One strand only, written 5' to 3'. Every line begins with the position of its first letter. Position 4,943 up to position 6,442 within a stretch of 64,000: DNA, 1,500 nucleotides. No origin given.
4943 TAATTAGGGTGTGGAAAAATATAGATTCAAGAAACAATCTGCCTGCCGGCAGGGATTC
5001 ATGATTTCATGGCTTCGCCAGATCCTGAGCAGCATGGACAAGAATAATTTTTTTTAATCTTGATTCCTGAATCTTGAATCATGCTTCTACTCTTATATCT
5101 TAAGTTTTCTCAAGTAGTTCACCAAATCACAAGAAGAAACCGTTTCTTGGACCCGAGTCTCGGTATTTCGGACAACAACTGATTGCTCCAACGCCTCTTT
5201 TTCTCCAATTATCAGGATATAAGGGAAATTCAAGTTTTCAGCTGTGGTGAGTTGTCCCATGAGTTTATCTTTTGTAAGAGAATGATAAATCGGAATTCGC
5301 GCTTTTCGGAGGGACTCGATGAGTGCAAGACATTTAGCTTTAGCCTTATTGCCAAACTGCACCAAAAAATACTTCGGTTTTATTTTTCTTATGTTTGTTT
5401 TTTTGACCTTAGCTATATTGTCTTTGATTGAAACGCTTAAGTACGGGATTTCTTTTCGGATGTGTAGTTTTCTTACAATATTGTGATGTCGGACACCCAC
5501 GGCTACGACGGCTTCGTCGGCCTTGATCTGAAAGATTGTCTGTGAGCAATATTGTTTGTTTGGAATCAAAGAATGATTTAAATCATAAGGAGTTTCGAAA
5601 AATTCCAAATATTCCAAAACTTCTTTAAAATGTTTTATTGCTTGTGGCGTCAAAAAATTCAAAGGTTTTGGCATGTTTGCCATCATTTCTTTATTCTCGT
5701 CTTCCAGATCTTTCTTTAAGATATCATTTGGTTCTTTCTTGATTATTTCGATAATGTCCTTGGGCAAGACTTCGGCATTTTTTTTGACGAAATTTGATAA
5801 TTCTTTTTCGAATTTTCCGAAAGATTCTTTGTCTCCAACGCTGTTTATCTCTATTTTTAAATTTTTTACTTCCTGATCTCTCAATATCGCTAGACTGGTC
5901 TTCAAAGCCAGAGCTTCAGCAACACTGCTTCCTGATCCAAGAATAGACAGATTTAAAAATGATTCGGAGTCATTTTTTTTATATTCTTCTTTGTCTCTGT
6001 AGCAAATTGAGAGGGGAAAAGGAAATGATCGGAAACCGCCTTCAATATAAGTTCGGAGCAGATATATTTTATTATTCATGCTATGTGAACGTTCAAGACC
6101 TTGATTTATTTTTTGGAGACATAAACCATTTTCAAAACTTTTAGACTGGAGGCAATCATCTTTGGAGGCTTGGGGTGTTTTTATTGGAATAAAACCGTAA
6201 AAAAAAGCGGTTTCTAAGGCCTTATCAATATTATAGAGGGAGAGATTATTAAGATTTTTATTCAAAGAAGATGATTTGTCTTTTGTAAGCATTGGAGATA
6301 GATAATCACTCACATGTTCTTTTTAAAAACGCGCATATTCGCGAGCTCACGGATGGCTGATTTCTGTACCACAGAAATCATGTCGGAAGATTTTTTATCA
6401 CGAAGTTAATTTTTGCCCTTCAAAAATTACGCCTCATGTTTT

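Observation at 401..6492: Near-identical 115-bp inverted repeats bracket the trxB-ftsZ-ftsA-ybeY-rpsU-hisS-like block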

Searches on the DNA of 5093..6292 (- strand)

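Call 60: search_with_rna_model(model_id=R1, sources=[L188, L189, L191, L192, L193, L194, L001], max_evalue=0.01)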
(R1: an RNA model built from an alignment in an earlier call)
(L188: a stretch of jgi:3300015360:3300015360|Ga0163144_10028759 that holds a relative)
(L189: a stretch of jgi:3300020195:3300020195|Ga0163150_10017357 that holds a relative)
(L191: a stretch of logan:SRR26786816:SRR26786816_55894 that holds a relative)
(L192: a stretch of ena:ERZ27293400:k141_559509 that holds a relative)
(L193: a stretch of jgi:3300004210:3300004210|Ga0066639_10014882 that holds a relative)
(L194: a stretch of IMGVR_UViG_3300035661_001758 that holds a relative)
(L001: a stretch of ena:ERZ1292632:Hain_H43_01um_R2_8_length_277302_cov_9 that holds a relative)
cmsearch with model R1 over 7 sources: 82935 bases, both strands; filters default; matches with E-value up to 0.01: 2.
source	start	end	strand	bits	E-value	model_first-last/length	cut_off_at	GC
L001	10641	10723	-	50.4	9.3e-09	1-73/73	no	0.36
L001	16587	16658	+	50.2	1e-08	1-73/73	no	0.33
